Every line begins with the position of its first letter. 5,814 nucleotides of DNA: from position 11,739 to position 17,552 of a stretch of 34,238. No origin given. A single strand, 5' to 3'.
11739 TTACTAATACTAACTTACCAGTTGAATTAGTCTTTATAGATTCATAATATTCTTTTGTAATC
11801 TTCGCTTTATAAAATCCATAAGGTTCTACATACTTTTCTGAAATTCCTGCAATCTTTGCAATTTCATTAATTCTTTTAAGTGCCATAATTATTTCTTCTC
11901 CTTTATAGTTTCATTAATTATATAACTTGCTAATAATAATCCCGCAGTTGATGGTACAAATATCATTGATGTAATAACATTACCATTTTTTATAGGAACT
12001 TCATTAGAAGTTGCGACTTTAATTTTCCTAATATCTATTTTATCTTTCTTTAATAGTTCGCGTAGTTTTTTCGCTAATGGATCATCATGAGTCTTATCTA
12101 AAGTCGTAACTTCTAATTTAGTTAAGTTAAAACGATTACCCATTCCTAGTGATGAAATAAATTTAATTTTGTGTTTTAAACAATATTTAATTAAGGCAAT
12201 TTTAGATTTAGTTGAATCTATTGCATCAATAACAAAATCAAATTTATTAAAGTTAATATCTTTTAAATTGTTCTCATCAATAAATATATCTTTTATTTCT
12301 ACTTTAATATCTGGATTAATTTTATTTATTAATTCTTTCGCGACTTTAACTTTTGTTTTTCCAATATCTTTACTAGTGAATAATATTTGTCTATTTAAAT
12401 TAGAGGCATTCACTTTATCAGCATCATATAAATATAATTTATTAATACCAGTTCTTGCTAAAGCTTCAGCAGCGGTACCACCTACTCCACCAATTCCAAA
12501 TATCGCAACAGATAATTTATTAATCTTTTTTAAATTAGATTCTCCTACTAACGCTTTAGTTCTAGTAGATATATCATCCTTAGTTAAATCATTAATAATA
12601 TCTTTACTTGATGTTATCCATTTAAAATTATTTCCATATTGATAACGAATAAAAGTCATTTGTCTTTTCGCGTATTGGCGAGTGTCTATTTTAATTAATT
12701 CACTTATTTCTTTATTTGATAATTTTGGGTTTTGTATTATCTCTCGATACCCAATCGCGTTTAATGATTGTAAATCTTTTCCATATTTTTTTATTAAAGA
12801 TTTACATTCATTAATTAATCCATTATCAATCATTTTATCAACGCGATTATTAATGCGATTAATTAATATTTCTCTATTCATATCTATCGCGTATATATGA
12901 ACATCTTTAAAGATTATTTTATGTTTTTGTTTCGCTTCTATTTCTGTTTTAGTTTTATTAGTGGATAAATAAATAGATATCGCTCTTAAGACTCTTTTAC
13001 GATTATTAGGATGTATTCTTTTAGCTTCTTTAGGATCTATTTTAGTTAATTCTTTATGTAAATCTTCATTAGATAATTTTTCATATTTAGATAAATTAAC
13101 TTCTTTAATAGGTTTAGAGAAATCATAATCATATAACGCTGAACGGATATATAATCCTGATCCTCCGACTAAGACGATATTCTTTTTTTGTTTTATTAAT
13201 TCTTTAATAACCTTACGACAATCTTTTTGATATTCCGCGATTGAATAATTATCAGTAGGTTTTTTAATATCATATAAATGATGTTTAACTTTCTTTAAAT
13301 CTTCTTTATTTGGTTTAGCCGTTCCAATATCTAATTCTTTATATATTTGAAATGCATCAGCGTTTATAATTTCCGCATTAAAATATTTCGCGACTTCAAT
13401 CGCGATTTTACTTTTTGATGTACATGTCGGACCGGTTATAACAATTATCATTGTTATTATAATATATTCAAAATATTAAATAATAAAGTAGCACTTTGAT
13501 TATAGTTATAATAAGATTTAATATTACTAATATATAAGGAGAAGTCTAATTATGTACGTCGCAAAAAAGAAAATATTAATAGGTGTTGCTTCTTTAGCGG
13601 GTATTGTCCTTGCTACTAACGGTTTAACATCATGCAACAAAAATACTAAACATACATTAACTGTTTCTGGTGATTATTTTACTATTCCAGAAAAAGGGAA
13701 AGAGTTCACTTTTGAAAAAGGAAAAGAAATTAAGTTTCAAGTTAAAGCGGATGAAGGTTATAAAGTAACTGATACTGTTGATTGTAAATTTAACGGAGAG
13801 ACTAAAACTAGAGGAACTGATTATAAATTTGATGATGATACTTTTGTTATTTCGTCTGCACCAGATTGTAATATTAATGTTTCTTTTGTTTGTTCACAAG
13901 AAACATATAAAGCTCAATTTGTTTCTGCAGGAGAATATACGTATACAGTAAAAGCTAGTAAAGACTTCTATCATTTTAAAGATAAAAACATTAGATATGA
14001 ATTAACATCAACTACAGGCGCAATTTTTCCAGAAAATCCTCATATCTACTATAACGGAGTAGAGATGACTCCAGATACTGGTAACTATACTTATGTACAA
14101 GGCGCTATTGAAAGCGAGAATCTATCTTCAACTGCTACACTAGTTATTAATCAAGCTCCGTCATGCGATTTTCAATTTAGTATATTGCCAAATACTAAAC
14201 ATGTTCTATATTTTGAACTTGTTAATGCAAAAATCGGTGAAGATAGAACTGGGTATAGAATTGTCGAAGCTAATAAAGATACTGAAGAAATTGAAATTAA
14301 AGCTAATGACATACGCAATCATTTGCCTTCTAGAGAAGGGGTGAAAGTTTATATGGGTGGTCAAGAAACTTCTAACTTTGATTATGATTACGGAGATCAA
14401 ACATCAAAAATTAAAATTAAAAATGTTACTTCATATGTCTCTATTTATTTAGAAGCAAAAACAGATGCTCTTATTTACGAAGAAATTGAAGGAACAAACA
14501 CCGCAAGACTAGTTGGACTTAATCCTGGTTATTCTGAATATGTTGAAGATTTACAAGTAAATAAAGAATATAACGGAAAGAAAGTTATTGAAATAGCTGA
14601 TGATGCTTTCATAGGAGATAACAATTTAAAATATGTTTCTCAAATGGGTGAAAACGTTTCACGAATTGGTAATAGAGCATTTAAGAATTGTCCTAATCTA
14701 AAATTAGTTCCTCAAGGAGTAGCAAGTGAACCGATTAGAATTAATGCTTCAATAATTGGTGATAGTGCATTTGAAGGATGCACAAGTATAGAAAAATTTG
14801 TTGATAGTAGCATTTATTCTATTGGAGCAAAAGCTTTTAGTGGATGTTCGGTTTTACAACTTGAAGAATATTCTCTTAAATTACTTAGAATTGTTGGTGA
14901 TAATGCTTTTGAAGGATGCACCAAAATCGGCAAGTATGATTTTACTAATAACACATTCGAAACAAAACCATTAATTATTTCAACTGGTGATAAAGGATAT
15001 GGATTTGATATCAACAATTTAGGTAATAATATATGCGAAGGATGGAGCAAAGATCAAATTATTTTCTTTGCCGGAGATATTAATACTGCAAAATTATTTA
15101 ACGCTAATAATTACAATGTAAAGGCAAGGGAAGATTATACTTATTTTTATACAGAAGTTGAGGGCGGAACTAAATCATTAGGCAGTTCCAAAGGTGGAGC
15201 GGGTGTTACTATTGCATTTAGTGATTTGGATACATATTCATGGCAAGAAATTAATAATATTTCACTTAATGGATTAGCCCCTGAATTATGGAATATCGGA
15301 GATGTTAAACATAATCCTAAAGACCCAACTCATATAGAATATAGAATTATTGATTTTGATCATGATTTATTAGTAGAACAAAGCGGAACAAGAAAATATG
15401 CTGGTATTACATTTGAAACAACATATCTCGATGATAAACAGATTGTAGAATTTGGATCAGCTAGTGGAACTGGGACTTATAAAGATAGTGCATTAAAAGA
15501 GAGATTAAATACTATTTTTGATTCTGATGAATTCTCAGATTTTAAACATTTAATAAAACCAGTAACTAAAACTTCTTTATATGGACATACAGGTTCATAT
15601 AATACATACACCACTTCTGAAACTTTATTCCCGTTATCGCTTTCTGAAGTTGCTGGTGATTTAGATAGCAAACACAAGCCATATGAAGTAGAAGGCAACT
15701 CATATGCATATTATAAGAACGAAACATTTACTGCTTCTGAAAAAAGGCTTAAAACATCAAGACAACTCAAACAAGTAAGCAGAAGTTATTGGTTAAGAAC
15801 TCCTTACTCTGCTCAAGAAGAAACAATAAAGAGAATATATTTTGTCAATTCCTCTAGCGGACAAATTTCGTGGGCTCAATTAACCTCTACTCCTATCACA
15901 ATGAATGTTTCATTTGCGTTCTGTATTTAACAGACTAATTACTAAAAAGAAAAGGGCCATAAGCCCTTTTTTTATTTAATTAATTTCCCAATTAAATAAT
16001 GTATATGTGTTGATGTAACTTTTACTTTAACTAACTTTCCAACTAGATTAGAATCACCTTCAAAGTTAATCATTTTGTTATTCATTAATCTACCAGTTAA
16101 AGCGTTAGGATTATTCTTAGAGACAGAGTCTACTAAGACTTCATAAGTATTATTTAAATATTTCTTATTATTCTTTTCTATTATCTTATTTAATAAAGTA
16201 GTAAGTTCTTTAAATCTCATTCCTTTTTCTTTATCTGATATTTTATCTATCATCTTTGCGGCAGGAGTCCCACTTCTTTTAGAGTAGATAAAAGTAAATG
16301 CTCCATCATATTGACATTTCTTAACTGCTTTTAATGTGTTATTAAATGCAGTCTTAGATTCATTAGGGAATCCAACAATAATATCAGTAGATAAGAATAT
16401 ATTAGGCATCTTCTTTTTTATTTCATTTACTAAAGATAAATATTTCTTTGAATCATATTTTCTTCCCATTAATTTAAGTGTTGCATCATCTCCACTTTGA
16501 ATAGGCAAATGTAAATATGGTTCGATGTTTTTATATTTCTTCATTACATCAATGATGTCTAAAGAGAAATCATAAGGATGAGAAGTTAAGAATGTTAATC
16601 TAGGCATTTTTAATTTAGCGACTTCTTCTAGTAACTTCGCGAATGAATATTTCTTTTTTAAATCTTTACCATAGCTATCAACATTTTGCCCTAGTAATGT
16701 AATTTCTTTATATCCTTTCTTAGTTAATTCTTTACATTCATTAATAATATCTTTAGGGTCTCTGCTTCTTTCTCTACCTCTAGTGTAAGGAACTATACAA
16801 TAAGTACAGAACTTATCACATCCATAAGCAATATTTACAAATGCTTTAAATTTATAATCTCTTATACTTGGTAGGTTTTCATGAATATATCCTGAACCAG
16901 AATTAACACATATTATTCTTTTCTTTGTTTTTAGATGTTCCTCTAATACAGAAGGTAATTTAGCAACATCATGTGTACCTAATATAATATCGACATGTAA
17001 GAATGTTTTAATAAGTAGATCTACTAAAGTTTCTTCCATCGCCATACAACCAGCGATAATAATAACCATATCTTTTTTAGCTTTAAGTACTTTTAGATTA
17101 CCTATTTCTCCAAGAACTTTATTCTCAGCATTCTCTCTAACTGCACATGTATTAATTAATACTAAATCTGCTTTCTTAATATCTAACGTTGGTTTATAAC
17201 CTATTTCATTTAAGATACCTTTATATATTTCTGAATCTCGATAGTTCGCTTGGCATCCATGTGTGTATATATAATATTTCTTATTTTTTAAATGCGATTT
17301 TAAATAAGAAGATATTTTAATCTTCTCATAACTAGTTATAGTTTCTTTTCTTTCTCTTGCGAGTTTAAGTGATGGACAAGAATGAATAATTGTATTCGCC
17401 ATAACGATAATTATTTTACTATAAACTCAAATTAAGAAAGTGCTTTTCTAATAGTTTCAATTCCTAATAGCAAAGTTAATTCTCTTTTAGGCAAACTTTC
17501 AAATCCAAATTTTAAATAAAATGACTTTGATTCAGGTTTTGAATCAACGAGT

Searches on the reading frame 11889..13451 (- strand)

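Call 95: search_protein_families(library=pfam, proteins=[window:11889-13451:-], max_evalue=0.00001)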
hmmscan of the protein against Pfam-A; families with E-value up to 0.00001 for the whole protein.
window:11889-13451:- (520 aa): 3 families
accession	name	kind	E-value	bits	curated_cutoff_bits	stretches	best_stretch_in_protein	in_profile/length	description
PF01715.23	IPPT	-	2.9e-73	247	23.6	1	35-270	1-242/243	IPP transferase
PF00899.27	ThiF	-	7e-42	143.6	28.1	1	300-446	8-153/238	ThiF family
PF01745.22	IPT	-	4.2e-14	53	20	1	3-99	4-100/233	Isopentenyl transferase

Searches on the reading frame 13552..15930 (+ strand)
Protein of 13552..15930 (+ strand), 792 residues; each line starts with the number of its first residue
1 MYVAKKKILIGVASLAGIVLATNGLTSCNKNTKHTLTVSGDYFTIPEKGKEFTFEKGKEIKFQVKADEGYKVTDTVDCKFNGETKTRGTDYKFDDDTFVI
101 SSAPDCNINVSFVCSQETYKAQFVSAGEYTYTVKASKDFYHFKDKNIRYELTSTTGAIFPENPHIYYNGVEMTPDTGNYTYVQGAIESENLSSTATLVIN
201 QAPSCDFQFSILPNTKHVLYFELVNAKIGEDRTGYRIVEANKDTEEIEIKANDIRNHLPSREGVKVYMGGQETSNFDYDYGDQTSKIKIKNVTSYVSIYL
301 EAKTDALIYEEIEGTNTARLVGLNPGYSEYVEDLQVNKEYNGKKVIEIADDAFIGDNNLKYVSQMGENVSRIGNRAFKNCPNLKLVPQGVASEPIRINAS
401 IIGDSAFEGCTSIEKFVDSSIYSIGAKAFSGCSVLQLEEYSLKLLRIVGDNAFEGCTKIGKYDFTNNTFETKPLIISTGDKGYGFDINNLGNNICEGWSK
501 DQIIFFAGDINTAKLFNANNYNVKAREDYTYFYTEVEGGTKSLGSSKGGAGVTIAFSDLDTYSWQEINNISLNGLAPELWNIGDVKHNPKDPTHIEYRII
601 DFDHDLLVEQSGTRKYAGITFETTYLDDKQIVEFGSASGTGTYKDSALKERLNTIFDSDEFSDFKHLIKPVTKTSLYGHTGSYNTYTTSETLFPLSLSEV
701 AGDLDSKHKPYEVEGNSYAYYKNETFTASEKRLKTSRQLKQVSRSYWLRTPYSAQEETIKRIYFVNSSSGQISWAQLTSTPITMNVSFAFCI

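Call 95: search_protein_families(library=pfam, proteins=[window:13552-15930:+], max_evalue=0.00001)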
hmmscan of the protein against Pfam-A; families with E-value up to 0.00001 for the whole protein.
window:13552-15930:+ (792 aa): 2 families
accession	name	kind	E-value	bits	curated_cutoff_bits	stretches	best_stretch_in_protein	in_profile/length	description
PF13306.12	LRR_5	-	2e-14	54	27.7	1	401-468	2-67/127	BspA type Leucine rich repeat region (6 copies)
PF19789.6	DUF6273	-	3e-11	43.9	23.5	1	634-770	24-151/172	Domain of unknown function (DUF6273)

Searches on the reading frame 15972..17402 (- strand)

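Call 95: search_protein_families(library=pfam, proteins=[window:15972-17402:-], max_evalue=0.00001)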
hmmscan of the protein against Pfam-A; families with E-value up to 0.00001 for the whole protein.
window:15972-17402:- (476 aa): 3 families
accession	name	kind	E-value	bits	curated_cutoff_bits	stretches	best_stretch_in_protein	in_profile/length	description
PF04055.27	Radical_SAM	-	5.8e-27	95.3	29.5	1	189-358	1-164/166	Radical SAM superfamily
PF00919.26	UPF0004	-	6.5e-26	90.7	27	1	42-142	1-98/98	Uncharacterized protein family UPF0004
PF01938.26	TRAM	-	1.1e-11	44.9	21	1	413-475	1-61/61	TRAM domain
